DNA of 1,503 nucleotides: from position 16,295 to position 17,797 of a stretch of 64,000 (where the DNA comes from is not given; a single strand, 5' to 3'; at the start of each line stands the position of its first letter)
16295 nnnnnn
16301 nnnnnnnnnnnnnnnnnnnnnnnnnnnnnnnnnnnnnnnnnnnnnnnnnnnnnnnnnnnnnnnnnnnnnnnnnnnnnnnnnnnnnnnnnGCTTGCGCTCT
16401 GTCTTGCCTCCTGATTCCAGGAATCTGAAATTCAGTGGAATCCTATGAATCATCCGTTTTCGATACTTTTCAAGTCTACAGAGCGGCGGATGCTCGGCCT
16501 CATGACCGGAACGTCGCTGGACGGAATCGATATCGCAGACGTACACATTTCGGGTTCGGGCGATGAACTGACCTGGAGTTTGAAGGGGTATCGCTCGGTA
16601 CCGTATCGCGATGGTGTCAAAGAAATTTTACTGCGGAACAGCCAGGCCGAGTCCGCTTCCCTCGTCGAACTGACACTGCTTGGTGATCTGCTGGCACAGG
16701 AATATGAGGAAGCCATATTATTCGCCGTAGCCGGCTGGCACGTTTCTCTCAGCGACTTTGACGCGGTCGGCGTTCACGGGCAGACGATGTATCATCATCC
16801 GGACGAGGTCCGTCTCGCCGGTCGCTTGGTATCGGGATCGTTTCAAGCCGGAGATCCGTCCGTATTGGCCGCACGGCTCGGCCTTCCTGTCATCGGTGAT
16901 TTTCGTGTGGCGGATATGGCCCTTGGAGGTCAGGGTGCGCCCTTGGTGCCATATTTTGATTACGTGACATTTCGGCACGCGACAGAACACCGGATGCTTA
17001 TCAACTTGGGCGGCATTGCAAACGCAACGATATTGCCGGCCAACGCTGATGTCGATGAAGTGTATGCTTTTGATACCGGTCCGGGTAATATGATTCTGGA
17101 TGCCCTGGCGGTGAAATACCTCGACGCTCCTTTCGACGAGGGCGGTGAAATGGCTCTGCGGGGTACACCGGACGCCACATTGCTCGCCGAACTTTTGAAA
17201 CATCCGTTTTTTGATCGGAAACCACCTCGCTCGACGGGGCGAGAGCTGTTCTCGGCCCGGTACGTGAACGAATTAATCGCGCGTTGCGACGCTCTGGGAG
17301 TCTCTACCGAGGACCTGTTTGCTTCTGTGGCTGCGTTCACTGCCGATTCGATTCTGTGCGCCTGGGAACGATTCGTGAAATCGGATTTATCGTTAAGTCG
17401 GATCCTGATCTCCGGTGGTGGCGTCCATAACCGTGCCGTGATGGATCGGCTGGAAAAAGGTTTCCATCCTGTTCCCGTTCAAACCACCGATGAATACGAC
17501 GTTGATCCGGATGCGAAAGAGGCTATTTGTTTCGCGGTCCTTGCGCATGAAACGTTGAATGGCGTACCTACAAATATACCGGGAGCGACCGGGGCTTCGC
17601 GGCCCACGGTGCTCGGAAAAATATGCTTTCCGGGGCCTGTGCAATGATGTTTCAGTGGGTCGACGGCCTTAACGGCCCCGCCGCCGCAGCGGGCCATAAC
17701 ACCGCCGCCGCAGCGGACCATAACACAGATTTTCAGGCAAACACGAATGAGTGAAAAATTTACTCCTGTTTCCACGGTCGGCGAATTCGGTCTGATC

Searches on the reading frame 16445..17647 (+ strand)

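Call 34: search_protein_families(library=pfam, proteins=[window:16445-17647:+], max_evalue=0.001)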
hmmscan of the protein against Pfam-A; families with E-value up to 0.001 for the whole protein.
window:16445-17647:+ (400 aa): 1 family
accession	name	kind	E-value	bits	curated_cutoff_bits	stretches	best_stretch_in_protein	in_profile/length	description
PF03702.20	AnmK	-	1.8e-97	327.1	24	1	15-394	2-365/367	Anhydro-N-acetylmuramic acid kinase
